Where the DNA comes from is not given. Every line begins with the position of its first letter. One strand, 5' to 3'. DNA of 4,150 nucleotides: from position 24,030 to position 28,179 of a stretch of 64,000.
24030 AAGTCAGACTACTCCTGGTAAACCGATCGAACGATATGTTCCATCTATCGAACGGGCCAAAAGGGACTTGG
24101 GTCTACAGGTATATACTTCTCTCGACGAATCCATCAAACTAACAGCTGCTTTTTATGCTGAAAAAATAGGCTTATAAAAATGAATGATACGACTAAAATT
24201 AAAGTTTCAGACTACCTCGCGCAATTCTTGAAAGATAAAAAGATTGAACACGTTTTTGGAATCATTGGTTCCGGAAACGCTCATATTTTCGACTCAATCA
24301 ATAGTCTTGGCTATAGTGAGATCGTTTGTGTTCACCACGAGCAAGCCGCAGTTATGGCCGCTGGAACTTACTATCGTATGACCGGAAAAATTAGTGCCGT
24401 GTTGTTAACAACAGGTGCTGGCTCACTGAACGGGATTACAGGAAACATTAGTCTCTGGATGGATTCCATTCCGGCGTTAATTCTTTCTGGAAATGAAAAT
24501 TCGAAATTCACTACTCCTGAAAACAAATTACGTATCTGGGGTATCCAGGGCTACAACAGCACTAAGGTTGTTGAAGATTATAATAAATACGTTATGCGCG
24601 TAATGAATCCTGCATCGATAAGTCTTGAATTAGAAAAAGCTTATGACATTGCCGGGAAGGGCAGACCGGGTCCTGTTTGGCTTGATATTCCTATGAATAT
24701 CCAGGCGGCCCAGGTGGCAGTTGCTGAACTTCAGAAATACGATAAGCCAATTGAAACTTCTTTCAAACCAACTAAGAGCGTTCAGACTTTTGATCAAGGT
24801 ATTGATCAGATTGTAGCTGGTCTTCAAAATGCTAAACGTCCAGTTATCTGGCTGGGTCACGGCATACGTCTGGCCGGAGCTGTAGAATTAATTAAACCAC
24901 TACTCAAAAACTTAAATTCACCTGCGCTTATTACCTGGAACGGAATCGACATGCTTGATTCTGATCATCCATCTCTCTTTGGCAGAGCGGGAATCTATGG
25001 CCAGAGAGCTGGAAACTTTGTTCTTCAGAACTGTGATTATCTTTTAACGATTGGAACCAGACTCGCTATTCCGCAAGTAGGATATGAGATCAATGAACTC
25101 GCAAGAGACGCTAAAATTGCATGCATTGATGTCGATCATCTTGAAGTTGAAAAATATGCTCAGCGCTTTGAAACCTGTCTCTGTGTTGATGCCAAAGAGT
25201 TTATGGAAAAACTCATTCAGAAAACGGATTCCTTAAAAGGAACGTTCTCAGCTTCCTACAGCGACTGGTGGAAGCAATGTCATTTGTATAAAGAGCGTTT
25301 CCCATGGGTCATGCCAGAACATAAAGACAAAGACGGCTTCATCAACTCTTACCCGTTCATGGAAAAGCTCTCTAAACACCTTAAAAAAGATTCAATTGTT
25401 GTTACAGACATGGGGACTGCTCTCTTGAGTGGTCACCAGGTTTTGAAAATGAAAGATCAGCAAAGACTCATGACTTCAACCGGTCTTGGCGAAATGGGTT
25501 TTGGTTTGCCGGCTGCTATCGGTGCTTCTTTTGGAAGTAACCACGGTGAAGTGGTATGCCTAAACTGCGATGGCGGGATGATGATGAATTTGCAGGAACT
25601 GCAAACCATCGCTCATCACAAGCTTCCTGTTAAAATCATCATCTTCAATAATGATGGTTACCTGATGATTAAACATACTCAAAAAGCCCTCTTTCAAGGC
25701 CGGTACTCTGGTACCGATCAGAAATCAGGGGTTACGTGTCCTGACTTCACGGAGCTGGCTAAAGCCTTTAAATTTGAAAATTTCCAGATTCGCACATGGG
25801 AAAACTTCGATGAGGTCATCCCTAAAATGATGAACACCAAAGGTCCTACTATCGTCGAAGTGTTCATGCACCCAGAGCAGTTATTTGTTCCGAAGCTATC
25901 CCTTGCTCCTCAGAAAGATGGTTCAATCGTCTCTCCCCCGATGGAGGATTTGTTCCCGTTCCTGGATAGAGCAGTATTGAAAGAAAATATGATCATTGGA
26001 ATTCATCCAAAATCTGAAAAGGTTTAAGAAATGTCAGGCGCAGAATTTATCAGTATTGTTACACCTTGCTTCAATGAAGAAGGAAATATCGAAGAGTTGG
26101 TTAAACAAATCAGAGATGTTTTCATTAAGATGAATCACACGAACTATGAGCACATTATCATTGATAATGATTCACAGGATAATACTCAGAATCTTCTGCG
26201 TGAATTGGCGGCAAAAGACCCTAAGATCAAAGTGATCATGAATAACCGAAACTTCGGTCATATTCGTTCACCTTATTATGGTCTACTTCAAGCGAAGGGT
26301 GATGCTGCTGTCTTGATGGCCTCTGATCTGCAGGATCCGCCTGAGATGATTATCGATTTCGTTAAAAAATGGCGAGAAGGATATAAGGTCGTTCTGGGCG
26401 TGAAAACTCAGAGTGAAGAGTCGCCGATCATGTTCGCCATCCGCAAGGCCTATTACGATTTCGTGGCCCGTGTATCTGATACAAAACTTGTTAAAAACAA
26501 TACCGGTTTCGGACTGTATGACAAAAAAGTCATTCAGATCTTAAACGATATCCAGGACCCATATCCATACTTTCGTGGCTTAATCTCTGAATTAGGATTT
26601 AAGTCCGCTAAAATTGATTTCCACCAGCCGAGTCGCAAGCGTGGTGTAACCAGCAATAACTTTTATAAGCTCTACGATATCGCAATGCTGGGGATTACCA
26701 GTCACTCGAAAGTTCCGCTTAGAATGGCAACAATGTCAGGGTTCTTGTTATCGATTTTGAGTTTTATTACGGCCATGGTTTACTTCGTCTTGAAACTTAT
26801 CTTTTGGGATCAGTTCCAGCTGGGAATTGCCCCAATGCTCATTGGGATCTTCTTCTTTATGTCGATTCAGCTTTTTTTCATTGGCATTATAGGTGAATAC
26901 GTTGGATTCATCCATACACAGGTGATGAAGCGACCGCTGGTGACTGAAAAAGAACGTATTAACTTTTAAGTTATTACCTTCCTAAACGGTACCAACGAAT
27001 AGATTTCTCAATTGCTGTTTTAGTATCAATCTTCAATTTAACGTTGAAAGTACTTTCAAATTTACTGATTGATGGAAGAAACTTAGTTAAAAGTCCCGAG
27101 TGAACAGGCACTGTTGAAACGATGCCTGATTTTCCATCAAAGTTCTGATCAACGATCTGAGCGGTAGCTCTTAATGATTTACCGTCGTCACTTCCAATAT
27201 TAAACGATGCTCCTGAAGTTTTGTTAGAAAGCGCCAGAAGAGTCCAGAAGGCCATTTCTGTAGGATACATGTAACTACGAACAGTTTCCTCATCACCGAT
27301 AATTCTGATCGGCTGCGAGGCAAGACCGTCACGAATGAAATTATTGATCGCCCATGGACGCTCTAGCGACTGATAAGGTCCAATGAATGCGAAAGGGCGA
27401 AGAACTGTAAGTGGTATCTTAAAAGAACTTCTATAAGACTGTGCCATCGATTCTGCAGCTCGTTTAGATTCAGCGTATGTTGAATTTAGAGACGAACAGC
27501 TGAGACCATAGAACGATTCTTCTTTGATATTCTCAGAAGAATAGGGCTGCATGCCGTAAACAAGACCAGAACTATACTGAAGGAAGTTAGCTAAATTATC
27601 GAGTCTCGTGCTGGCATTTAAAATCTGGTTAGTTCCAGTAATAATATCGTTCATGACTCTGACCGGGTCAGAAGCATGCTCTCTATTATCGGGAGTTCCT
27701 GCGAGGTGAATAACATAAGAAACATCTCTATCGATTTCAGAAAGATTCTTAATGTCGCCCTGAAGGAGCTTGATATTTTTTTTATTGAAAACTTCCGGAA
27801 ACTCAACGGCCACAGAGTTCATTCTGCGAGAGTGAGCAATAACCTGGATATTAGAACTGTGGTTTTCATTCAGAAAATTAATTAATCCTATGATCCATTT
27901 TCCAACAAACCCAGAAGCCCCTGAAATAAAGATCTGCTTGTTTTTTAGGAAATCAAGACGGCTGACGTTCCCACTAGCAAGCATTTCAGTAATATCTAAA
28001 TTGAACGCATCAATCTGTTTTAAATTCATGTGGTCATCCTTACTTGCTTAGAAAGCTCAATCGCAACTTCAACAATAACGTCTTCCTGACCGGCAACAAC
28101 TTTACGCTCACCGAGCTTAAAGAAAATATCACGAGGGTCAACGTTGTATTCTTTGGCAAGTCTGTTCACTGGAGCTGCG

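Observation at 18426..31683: Self-contained 13-kb module predicted to make and transfer a C4-branched 3,6-dideoxy sugar (erwiniose/yersiniose type)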

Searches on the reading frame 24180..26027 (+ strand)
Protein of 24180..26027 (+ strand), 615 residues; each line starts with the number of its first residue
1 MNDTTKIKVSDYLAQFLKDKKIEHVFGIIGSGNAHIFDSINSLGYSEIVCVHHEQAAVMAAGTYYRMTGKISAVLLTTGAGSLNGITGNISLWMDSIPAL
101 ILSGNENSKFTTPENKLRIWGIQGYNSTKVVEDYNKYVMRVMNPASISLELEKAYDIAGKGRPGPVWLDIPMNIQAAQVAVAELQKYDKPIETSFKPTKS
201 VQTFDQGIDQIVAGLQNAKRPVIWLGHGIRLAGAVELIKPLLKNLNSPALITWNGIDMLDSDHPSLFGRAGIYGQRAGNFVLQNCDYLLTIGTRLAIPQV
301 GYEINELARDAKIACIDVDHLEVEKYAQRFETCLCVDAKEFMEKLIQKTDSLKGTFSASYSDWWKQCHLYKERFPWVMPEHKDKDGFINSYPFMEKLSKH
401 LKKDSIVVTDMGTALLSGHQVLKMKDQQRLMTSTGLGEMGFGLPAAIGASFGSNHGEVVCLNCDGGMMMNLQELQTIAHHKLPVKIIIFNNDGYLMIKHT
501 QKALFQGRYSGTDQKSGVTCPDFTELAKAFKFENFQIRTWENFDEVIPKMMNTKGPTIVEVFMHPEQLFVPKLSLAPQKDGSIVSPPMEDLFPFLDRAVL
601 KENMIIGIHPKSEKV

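Call 3: search_protein_families(library=pfam, proteins=[window:24180-26027:+])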
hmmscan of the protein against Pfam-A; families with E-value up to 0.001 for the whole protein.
window:24180-26027:+ (615 aa): 3 families
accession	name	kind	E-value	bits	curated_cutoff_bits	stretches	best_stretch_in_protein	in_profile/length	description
PF02775.26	TPP_enzyme_C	-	2.4e-38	131.7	21.9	1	410-561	1-151/151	Thiamine pyrophosphate enzyme, C-terminal TPP binding domain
PF00205.28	TPP_enzyme_M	-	1.3e-25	90.2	30.4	1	208-345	1-137/137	Thiamine pyrophosphate enzyme, central domain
PF02776.23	TPP_enzyme_N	-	4e-25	88.3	26.8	1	8-111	2-105/119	Thiamine pyrophosphate enzyme, N-terminal TPP binding domain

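Call 4: search_protein_families(library=ncbifam, proteins=[window:24180-26027:+])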
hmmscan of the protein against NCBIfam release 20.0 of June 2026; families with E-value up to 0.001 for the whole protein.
window:24180-26027:+ (615 aa): 54 families (the best 25 are shown)
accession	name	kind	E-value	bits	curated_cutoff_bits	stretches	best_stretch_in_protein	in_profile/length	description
TIGR00118.1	acolac_lg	equivalog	6.8e-104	348.3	538.35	1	10-569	4-540/557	biosynthetic-type acetolactate synthase large subunit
NF006524.0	PRK08978.1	equivalog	5.3e-102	341.8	738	1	11-567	5-528/548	acetolactate synthase 2 catalytic subunit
NF006319.0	PRK08527.1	equivalog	9e-91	305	905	1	6-564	3-539/565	acetolactate synthase large subunit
NF005651.0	PRK07418.1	subfamily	3e-89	299.9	942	1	6-566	18-562/617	acetolactate synthase large subunit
NF004710.0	PRK06048.1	equivalog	8e-89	298.6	976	1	3-571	4-545/561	acetolactate synthase large subunit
NF004919.0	PRK06276.1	equivalog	1.5e-85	287.7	866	1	11-568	5-543/582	acetolactate synthase large subunit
NF005824.0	PRK07710.1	equivalog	1.9e-85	287.3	976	1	6-572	16-557/573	acetolactate synthase large subunit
NF006016.1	PRK08155.1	equivalog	7.6e-84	282.1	870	1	11-571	7-540/554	acetolactate synthase large subunit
NF006581.0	PRK09107.1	equivalog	4.3e-83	279.6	974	1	6-564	10-554/595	acetolactate synthase 3 large subunit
NF005058.0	PRK06466.1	equivalog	1.5e-82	277.9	951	1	9-556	6-539/574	acetolactate synthase 3 large subunit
NF005860.0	PRK07789.1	equivalog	9.9e-82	275.2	881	1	4-570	31-585/615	acetolactate synthase large subunit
NF005584.0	PRK07282.1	equivalog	7.1e-78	262.5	970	1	10-565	13-542/566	acetolactate synthase large subunit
NF006525.0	PRK08979.1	equivalog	8.2e-78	262.2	1084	1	9-554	6-535/572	acetolactate synthase 3 large subunit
NF005228.0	PRK06725.1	equivalog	1.4e-76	257.9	991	1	7-571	16-553/571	acetolactate synthase large subunit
NF005409.0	PRK06965.1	equivalog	3.9e-76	256.7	1035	1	6-557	20-554/587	acetolactate synthase 3 catalytic subunit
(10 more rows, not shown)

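Call 7: search_solved_structures(query=window:24180-26027:+, max_evalue=1e-30)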
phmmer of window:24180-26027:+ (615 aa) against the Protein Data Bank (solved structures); distinct sequences matched with E-value up to 1e-30: 45.
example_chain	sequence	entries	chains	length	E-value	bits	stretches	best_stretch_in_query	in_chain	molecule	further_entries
8rph_A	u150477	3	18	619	3.7e-243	811.6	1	4-613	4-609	Thiamine pyrophosphate-binding protein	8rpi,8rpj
5ahk_A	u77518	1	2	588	9.9e-75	255.4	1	6-574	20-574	ACETOLACTATE SYNTHASE II, LARGE SUBUNIT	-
6lpi_A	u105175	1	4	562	7.6e-61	209.5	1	9-572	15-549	Acetolactate synthase isozyme 1 large subunit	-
1jsc_A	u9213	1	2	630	3.3e-56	194.2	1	16-571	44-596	ACETOHYDROXY-ACID SYNTHASE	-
6u9d_A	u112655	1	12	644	3.6e-56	194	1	16-571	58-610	Acetolactate synthase catalytic subunit, mitochondrial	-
1n0h_A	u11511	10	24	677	4.2e-56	193.8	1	16-571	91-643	Acetolactate synthase | Acetolactate synthase, mitochondrial | Acetolactate synthase catalytic subunit, mitochondrial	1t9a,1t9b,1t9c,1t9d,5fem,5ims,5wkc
6dek_A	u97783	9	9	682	7.9e-54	186.3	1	17-572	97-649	Acetolactate synthase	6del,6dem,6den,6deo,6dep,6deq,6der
9yjz_A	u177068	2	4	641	3.2e-52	181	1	21-575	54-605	Acetolactate synthase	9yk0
7u25_A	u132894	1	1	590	2.6e-51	178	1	8-571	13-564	Acetolactate synthase, chloroplastic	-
3e9y_A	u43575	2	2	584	3.7e-51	177.5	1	8-571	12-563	Acetolactate synthase, chloroplastic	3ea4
7stq_A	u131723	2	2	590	3.9e-51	177.4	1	8-571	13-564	Acetolactate synthase, chloroplastic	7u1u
6u9h_A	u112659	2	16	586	5.1e-51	177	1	8-571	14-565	Acetolactate synthase, chloroplastic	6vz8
8et5_A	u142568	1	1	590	5.2e-51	177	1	8-571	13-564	Acetolactate synthase, chloroplastic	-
1ybh_A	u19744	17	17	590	5.3e-51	177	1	8-571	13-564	Acetolactate synthase, chloroplast | Acetolactate synthase | Acetolactate synthase, chloroplastic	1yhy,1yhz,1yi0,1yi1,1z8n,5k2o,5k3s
7tzz_A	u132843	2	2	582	5.4e-51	176.9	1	8-571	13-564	Acetolactate synthase, chloroplastic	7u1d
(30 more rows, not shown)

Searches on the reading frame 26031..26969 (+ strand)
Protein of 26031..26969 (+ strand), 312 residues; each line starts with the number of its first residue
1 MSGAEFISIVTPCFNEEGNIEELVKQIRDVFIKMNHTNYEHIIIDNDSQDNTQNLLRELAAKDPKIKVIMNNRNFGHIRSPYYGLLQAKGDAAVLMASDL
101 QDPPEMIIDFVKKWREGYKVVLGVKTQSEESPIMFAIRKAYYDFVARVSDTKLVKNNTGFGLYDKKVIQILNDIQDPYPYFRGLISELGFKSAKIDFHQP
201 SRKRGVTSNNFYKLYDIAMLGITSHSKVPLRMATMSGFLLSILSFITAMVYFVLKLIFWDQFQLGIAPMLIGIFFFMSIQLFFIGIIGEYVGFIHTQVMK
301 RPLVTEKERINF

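Call 3: search_protein_families(library=pfam, proteins=[window:26031-26969:+])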
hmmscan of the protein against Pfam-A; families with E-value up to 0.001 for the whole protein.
window:26031-26969:+ (312 aa): 2 families
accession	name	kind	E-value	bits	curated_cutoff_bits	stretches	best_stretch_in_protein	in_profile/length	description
PF00535.33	Glycos_transf_2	-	5.2e-26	92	23.3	1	8-127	1-117/168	Glycosyl transferase family 2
PF13641.12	Glyco_tranf_2_3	-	0.00084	19.9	27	0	7-109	3-106/230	Glycosyltransferase like family 2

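Call 4: search_protein_families(library=ncbifam, proteins=[window:26031-26969:+])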
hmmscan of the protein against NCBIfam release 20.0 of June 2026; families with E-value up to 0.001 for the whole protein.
window:26031-26969:+ (312 aa): 15 families
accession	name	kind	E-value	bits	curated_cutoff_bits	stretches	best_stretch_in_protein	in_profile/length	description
NF047588.1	GlcsyltransPgfSStrep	equivalog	5.9e-56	189.9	500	1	7-303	3-299/308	glycosyltransferase PgfS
NF007986.1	PRK10714.1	equivalog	3.8e-36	124.7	529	1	7-302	8-304/316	undecaprenyl-phosphate 4-deoxy-4-formamido-L-arabinose transferase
TIGR03937.1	PgaC_IcaA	equivalog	5.9e-14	51.8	422.3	1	4-99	44-135/407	poly-beta-1,6-N-acetyl-D-glucosamine synthase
NF047683.1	TeichurnBiosyTuaG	equivalog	4.5e-12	46.1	400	1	5-101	6-98/252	teichuronic acid biosynthesis protein TuaG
NF041875.1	EPS_EpsD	equivalog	1.7e-09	37.5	370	1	7-125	1-116/325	exopolysaccharide biosynthesis glycosyltransferase EpsD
NF050050.1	ProtGlycPglI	equivalog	4.2e-09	36.2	500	1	6-124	3-118/306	GalNAc(5)-diNAcBac-PP-undecaprenol beta-1,3-glucosyltransferase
NF010496.0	PRK13915.1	equivalog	1.4e-08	34.2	262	1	6-108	32-135/307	glucosyl-3-phosphoglycerate synthase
TIGR04283.1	glyco_like_mftF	equivalog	1.9e-07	30.9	182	1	7-146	1-129/221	TIGR04283 family arsenosugar biosynthesis glycosyltransferase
NF007482.0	PRK10073.1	equivalog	2.9e-06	26.5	423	1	3-99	4-95/334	glycosyltransferase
NF045692.1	OglycostaseCruG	equivalog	1.5e-05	24.1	600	1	7-72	43-104/386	2'-O-glycosyltransferase CruG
NF038299.1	EPS_HpsN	equivalog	1.8e-05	23.9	425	1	6-117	2-109/317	hormogonium polysaccharide biosynthesis glycosyltransferase HpsN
NF053846.1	glyco_with_XrtP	equivalog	3e-05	22.9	520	1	10-72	46-103/440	XrtP-associated glycosyltransferase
NF038302.1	EPS_HpsE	equivalog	3.2e-05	23.1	300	1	7-62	3-57/307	hormogonium polysaccharide biosynthesis glycosyltransferase HpsE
NF053739.1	GlytfEpsEBac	equivalog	0.00025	20.1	450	1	19-91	11-84/265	glycosyltransferase EpsE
NF007453.0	PRK10018.1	equivalog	0.0007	19.3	382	1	5-99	6-96/280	colanic acid biosynthesis glycosyltransferase WcaA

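Call 60: search_solved_structures(query=window:26031-26969:+, max_evalue=0.00001)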
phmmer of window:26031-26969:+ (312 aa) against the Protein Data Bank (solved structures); distinct sequences matched with E-value up to 0.00001: 7.
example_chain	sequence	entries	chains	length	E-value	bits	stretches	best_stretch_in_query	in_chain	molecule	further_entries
5ekp_C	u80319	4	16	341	2e-50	175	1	7-304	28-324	Uncharacterized glycosyltransferase sll0501 | Glycosyltransferase sll0501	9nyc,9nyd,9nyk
9nye_A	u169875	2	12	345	2.1e-50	175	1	7-304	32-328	Glycosyltransferase sll0501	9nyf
5eke_A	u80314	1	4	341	2.6e-50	174.7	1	7-304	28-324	Uncharacterized glycosyltransferase sll0501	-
9hwj_A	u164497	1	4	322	1.3e-31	113.4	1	6-303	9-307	Undecaprenyl-phosphate 4-deoxy-4-formamido-L-arabinose transferase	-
9bhc_C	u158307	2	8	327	8.5e-27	97.5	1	6-303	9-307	Undecaprenyl-phosphate 4-deoxy-4-formamido-L-arabinose transferase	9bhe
8vxh_A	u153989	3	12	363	1.2e-26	97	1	6-303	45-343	Undecaprenyl-phosphate 4-deoxy-4-formamido-L-arabinose transferase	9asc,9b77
5mlz_A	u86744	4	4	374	8.3e-15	58.1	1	7-125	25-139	Dolichol monophosphate mannose synthase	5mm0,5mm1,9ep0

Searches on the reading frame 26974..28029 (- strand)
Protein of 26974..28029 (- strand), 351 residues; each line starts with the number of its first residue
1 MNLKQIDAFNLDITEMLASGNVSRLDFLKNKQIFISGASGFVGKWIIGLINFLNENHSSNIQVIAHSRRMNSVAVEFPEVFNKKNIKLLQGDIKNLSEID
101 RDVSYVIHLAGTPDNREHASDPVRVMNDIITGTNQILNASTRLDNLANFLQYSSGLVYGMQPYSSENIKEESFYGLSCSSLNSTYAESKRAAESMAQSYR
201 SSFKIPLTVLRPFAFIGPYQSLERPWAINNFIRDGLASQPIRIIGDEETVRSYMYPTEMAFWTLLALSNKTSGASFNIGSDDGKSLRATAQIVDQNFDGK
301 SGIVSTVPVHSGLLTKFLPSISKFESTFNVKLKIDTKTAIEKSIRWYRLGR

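Call 3: search_protein_families(library=pfam, proteins=[window:26974-28029:-])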
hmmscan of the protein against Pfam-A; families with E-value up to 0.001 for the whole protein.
window:26974-28029:- (351 aa): 4 families
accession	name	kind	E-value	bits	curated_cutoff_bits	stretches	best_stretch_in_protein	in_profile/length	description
PF01370.27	Epimerase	-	3.8e-33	115.3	20.9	1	33-279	1-240/240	NAD dependent epimerase/dehydratase family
PF16363.11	GDP_Man_Dehyd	-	5.9e-22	79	27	1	34-287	1-256/332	GDP-mannose 4,6 dehydratase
PF01073.25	3Beta_HSD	-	1.1e-13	51.3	22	1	35-268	2-230/280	3-beta hydroxysteroid dehydrogenase/isomerase family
PF07993.18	NAD_binding_4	-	8.3e-11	42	20.1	1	37-213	3-205/258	Male sterility protein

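Call 4: search_protein_families(library=ncbifam, proteins=[window:26974-28029:-])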
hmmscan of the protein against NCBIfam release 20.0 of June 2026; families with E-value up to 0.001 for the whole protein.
window:26974-28029:- (351 aa): 20 families
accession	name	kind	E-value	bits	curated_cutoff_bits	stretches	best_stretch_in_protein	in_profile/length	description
TIGR01181.1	dTDP_gluc_dehyt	equivalog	6.6e-26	91.1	365.1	1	33-348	2-312/321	dTDP-glucose 4,6-dehydratase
TIGR04180.1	EDH_00030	hypoth_equivalog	1.6e-21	76.7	475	1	33-303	1-262/297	NAD-dependent 4,6-dehydratase LegB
TIGR01179.1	galE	equivalog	2.4e-14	52.9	262.3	1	33-219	2-180/332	UDP-glucose 4-epimerase GalE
TIGR02622.1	CDP_4_6_dhtase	equivalog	2.3e-11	43.4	278.45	1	27-203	1-172/352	CDP-glucose 4,6-dehydratase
NF007956.0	PRK10675.1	subfamily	1.2e-10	41.1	394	1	32-221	2-186/338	UDP-glucose 4-epimerase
NF011728.1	PRK15181.1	equivalog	1.7e-09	37.2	760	1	28-267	13-249/348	Vi polysaccharide biosynthesis UDP-N-acetylglucosaminuronic acid C-4 epimerase TviC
NF007490.0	PRK10084.1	subfamily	5.8e-09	35.4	649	1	32-285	2-265/361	dTDP-glucose 4,6-dehydratase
TIGR02197.1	heptose_epim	equivalog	7.8e-09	35.1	274.6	1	33-300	1-263/316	ADP-glyceromanno-heptose 6-epimerase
NF042423.1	oxyalk_red_Shew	equivalog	5.9e-08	32.2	580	1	29-268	7-222/331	2-alkyl-3-oxoalkanoate reductase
NF007582.0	PRK10217.1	equivalog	7e-08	31.9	698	1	31-285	2-259/355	dTDP-glucose 4,6-dehydratase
TIGR03466.1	HpnA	hypoth_equivalog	2.2e-07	30.1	367.65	1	32-220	2-175/327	hopanoid-associated sugar epimerase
NF005539.0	PRK07201.1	equivalog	3.6e-07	29.3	549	1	33-217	3-179/657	SDR family oxidoreductase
TIGR03589.1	PseB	equivalog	1.8e-06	27.2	407.75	1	28-141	2-113/324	UDP-N-acetylglucosamine 4,6-dehydratase (inverting)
NF043036.1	ErythonDh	equivalog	6.1e-06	25.7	325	1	32-197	2-161/321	D-erythronate dehydrogenase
NF008872.0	PRK11908.1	equivalog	3e-05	23.2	294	1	31-290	2-264/349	bifunctional UDP-4-keto-pentose/UDP-xylose synthase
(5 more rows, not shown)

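Call 25: search_solved_structures(query=window:26974-28029:-, max_evalue=1e-10)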
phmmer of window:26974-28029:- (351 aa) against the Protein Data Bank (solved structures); distinct sequences matched with E-value up to 1e-10: 14.
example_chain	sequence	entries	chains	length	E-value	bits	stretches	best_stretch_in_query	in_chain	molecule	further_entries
8vr2_A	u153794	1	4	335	7e-27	97.8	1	28-347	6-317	NAD-dependent epimerase/dehydratase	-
6bwl_A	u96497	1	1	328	5.5e-20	75.2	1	32-348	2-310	Pal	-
2b69_A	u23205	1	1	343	2.1e-15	60.1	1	30-347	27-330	UDP-glucuronate decarboxylase 1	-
4gll_A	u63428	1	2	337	2.4e-15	59.9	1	30-347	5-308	UDP-glucuronic acid decarboxylase 1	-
6dnt_A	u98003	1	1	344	6.7e-15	58.5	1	10-285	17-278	NAD-dependent epimerase/dehydratase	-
4m55_A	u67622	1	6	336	1.3e-14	57.5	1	30-347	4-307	UDP-glucuronic acid decarboxylase 1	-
4lk3_A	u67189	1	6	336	1.8e-14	57.1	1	30-347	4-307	UDP-glucuronic acid decarboxylase 1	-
6zl6_A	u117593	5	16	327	4.4e-14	55.8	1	32-303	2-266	Epimerase domain-containing protein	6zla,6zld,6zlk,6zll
6zlj_A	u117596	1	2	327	1.2e-13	54.4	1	32-303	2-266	Epimerase domain-containing protein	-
6bi4_A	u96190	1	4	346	1.9e-13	53.7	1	27-348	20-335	dTDP-glucose 4,6-dehydratase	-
8v4g_A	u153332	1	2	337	3.3e-13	52.9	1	23-280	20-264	Putative nucleotide sugar dehydratase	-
8v4h_A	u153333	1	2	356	3.8e-13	52.7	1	23-280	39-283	Putative nucleotide sugar dehydratase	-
6vlo_A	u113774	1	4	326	2.7e-12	49.9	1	31-293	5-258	Putative dTDP-D-glucose 4,6-dehydratase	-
1kep_A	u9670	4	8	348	1.8e-11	47.2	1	31-347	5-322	dTDP-D-glucose 4,6-dehydratase | DTDP-GLUCOSE 4,6-DEHYDRATASE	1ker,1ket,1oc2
